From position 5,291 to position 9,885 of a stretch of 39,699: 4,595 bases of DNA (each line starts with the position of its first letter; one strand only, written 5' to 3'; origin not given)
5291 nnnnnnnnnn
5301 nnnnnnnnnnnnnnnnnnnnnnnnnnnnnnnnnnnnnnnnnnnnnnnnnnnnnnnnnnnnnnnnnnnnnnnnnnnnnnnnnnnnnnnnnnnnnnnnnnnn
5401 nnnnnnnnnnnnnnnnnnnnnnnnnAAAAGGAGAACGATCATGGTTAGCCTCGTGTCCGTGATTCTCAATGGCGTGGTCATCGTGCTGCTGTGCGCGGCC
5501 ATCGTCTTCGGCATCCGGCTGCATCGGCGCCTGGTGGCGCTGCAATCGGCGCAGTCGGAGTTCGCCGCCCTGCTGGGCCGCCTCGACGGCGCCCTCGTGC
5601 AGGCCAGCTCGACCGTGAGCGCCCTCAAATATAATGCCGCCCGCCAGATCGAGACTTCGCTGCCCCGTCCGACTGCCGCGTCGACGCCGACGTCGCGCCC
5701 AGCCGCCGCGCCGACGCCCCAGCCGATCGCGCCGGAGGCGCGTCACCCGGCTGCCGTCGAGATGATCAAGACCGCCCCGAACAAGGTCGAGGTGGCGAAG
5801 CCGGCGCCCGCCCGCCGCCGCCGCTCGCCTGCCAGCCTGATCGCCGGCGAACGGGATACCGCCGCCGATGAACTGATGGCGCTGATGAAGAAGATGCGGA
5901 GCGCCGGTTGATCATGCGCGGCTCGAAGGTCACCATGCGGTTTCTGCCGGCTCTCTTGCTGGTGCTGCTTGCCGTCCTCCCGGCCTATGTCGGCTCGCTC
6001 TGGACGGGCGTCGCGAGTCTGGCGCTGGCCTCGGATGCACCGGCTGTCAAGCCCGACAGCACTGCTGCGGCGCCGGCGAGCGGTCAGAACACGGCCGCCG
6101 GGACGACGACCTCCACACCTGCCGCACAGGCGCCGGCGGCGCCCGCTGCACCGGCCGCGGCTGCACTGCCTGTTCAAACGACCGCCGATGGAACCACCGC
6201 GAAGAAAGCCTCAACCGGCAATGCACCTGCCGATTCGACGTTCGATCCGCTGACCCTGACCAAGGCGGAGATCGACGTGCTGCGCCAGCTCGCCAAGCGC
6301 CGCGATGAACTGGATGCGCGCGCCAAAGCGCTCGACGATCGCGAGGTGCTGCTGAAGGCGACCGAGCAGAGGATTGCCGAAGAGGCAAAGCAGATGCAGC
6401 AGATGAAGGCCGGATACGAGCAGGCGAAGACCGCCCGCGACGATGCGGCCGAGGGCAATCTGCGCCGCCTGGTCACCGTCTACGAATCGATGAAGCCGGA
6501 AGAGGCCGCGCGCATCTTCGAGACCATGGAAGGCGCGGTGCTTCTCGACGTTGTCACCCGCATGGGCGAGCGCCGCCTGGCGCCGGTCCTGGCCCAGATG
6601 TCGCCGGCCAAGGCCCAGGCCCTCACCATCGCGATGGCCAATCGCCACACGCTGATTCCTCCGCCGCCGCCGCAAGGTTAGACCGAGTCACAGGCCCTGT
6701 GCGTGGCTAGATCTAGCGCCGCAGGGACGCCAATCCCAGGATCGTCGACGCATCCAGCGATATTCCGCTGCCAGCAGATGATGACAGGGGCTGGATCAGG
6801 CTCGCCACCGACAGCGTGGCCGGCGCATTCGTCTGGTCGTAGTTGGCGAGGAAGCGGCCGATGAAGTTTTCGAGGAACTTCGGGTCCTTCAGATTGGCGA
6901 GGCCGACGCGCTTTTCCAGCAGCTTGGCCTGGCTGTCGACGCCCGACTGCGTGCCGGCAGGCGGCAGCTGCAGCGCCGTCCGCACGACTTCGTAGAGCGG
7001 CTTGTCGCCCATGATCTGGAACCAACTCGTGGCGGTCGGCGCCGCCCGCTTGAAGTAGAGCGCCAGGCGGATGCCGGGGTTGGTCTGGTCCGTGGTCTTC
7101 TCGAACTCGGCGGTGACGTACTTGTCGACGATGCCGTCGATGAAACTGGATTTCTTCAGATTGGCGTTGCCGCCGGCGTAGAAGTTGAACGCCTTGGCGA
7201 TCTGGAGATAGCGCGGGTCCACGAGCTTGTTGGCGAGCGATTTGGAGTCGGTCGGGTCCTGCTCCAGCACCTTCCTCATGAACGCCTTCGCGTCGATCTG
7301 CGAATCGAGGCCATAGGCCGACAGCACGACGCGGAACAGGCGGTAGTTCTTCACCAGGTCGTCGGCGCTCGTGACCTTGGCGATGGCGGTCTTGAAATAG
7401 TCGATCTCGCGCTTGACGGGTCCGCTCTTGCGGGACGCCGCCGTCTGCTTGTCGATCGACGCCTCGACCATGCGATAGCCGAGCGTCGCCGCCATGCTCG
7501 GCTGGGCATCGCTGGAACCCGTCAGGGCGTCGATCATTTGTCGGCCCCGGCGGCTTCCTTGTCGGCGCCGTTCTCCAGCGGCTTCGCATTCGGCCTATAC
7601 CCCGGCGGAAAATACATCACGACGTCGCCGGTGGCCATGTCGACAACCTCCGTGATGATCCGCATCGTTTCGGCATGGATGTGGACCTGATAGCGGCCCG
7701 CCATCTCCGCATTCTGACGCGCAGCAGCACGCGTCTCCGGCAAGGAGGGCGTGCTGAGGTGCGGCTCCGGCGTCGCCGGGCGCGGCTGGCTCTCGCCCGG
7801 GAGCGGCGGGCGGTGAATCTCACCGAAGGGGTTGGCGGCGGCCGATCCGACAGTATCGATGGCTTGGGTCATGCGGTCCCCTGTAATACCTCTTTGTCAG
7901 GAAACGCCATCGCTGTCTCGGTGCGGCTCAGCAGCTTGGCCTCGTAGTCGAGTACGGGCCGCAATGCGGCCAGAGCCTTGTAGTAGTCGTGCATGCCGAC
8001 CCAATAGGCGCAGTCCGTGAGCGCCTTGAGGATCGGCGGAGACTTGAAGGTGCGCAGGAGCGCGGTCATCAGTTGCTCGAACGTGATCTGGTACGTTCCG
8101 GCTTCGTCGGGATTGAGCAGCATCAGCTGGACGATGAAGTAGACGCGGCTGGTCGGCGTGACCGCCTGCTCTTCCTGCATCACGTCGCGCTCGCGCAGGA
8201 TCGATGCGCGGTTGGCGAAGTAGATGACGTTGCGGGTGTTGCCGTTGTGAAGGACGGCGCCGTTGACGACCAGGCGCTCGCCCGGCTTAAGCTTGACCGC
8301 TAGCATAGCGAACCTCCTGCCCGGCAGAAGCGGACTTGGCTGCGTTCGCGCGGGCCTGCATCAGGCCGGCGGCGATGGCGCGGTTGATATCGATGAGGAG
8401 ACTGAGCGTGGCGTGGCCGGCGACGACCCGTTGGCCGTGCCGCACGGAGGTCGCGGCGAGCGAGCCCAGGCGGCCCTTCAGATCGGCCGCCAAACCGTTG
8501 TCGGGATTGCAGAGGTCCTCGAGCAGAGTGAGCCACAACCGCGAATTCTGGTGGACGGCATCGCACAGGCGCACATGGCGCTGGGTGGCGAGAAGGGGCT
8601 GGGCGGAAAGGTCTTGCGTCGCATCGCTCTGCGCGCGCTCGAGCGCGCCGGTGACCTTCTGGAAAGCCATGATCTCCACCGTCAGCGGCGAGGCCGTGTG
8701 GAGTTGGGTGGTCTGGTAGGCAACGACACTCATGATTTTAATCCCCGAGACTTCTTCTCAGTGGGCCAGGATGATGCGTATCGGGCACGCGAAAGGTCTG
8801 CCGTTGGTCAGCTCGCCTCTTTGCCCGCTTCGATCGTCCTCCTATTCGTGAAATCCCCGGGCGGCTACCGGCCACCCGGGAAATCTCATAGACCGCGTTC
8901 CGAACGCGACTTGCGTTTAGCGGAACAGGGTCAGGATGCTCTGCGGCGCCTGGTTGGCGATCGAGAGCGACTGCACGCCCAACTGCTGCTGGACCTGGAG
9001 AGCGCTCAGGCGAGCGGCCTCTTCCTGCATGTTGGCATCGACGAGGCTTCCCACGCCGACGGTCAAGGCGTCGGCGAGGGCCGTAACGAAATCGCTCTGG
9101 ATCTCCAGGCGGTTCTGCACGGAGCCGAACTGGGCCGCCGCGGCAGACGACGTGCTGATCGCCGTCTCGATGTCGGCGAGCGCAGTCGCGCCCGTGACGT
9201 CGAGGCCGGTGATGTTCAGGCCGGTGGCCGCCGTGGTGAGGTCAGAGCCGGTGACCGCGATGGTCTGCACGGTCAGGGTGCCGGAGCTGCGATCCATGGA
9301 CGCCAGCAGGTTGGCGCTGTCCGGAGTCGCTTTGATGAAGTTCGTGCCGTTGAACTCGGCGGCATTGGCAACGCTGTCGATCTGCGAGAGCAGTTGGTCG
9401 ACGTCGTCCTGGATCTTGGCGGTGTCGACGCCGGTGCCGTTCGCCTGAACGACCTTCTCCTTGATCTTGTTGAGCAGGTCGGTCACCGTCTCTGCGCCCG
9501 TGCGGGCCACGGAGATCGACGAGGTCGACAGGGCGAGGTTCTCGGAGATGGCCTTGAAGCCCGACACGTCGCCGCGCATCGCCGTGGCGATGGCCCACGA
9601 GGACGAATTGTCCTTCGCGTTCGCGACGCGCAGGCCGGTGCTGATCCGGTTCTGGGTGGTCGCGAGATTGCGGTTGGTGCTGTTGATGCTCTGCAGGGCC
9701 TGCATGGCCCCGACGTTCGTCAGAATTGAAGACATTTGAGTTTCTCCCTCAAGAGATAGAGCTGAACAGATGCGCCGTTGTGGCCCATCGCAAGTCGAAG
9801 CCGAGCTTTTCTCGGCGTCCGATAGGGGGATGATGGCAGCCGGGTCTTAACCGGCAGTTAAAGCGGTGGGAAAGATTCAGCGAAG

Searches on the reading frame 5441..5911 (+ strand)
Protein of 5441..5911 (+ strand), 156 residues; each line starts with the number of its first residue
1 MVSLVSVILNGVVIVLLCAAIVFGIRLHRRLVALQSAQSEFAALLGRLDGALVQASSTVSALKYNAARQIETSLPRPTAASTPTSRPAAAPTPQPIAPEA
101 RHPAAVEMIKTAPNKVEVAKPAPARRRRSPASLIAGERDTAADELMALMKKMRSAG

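Call 17: search_protein_families(library=pfam, proteins=[window:5441-5911:+], max_evalue=0.001)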
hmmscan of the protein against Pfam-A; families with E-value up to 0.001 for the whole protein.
window:5441-5911:+ (156 aa): 0 families

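Call 20: search_protein_families(library=ncbifam, proteins=[window:5441-5911:+], max_evalue=0.01)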
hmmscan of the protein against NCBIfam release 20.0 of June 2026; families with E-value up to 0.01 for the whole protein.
window:5441-5911:+ (156 aa): 1 family
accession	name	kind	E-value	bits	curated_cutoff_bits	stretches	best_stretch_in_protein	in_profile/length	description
NF033761.1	gliding_GltJ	equivalog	0.0018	17.4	450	1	6-138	374-500/671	adventurous gliding motility protein GltJ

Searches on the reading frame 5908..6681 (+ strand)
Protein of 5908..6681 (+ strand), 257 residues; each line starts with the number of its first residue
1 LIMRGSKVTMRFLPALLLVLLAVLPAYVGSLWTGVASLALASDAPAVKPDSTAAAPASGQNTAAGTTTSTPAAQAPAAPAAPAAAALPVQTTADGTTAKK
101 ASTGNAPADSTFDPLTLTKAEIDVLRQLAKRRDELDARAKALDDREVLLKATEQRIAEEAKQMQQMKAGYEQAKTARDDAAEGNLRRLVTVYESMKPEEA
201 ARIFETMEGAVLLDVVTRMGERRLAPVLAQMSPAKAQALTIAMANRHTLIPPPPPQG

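Call 17: search_protein_families(library=pfam, proteins=[window:5908-6681:+], max_evalue=0.001)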
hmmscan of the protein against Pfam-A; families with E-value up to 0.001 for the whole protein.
window:5908-6681:+ (257 aa): 1 family
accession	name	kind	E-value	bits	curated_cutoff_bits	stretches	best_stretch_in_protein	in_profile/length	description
PF03448.22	MgtE_N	-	6.5e-05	23.8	25.9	1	189-239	19-69/102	MgtE intracellular N domain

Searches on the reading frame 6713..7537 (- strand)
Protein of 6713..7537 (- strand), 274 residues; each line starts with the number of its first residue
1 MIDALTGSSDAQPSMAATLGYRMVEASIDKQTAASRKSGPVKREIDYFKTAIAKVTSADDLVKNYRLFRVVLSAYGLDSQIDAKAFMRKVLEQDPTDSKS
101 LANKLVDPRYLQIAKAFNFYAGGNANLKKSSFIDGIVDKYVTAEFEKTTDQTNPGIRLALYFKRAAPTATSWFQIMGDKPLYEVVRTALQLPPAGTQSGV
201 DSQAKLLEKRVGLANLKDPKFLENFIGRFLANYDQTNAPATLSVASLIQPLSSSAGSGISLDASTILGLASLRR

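Call 17: search_protein_families(library=pfam, proteins=[window:6713-7537:-], max_evalue=0.001)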
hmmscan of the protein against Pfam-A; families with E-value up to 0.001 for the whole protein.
window:6713-7537:- (274 aa): 1 family
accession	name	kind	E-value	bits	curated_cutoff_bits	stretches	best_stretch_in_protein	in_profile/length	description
PF06748.17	DUF1217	-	6.5e-53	179.3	22.9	1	74-221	1-148/149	Protein of unknown function (DUF1217)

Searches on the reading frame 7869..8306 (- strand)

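Call 18: search_protein_families(library=pfam, proteins=[window:7869-8306:-], max_evalue=0.001)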
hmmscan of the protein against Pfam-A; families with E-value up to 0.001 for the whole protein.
window:7869-8306:- (145 aa): 1 family
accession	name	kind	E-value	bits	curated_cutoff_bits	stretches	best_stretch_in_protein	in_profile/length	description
PF07378.16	FlbT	-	1.9e-38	131.7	27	1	2-126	1-125/125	Flagellar protein FlbT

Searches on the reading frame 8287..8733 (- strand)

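Call 18: search_protein_families(library=pfam, proteins=[window:8287-8733:-], max_evalue=0.001)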
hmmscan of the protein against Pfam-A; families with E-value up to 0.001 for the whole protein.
window:8287-8733:- (148 aa): 1 family
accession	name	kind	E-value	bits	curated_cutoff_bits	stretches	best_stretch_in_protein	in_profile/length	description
PF07309.16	FlaF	-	9.1e-22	77.6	23.6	1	5-124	4-113/113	Flagellar protein FlaF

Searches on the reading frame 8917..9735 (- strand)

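Call 18: search_protein_families(library=pfam, proteins=[window:8917-9735:-], max_evalue=0.001)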
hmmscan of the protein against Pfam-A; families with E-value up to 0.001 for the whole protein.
window:8917-9735:- (272 aa): 2 families
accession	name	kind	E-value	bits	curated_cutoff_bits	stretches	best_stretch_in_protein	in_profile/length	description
PF00669.25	Flagellin_N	-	1.7e-28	99.8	26.6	1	4-134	1-134/139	Bacterial flagellin N-terminal helical region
PF00700.27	Flagellin_C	-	5.6e-17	62.3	23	1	187-271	2-86/86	Bacterial flagellin C-terminal helical region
